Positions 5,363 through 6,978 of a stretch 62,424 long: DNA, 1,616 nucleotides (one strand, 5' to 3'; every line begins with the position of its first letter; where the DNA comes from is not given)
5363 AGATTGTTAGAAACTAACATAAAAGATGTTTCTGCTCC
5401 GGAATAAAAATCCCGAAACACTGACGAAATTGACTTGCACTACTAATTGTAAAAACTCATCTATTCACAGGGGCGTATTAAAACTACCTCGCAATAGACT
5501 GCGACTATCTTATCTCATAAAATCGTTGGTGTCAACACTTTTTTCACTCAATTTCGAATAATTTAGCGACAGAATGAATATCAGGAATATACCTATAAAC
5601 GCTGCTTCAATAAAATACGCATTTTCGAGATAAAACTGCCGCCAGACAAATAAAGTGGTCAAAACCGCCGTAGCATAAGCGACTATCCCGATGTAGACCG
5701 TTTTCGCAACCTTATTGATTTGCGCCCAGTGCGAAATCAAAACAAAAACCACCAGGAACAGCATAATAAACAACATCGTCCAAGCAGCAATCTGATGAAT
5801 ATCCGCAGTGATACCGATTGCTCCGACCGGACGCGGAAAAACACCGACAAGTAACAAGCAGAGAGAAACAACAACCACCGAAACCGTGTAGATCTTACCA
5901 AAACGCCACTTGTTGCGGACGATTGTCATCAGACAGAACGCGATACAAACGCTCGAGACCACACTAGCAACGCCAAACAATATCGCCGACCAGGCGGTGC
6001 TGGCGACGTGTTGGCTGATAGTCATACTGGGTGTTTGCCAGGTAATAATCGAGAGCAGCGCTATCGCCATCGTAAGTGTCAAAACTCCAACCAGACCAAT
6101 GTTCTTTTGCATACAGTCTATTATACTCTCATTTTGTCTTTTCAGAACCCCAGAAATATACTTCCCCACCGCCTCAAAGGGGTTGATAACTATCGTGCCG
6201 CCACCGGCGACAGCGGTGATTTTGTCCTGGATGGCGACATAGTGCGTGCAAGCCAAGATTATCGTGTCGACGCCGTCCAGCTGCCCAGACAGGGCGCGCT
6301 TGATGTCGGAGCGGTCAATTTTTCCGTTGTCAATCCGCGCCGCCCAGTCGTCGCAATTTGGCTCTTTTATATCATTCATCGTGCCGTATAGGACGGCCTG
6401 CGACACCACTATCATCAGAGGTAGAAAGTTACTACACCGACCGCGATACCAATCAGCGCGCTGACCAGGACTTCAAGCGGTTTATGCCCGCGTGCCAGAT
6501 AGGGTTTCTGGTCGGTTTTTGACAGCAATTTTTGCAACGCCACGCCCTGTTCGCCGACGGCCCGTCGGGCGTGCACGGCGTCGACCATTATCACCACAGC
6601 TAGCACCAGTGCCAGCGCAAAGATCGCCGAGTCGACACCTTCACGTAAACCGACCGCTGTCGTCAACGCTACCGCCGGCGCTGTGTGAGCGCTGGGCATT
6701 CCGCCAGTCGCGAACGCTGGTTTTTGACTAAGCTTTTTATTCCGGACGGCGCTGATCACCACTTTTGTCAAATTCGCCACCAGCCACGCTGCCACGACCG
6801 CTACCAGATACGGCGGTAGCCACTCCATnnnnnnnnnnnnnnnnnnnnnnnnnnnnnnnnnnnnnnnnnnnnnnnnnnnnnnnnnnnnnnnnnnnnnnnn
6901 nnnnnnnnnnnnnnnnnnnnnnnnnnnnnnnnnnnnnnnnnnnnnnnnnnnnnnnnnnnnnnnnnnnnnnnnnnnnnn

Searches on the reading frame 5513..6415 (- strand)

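Call 91: search_protein_families(library=pfam, proteins=[window:5513-6415:-], max_evalue=0.00001)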
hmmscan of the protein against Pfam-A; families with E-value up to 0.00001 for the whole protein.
window:5513-6415:- (301 aa): 1 family
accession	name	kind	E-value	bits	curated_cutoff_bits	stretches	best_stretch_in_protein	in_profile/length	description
PF06197.19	DUF998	-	1.3e-06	28.6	30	1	114-263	9-157/184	Protein of unknown function (DUF998)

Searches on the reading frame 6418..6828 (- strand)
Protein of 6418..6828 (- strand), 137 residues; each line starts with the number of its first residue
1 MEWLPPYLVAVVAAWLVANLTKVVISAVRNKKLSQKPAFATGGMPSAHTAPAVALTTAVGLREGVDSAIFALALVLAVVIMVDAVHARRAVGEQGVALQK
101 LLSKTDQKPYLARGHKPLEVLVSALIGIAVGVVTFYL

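Call 92: search_protein_families(library=pfam, proteins=[window:6418-6828:-], max_evalue=0.00001)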
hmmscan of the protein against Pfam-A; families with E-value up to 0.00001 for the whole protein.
window:6418-6828:- (137 aa): 1 family
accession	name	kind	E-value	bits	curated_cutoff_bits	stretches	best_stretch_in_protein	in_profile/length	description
PF02681.20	DUF212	-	1e-34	119.9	26.5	1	7-130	5-126/126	Divergent PAP2 family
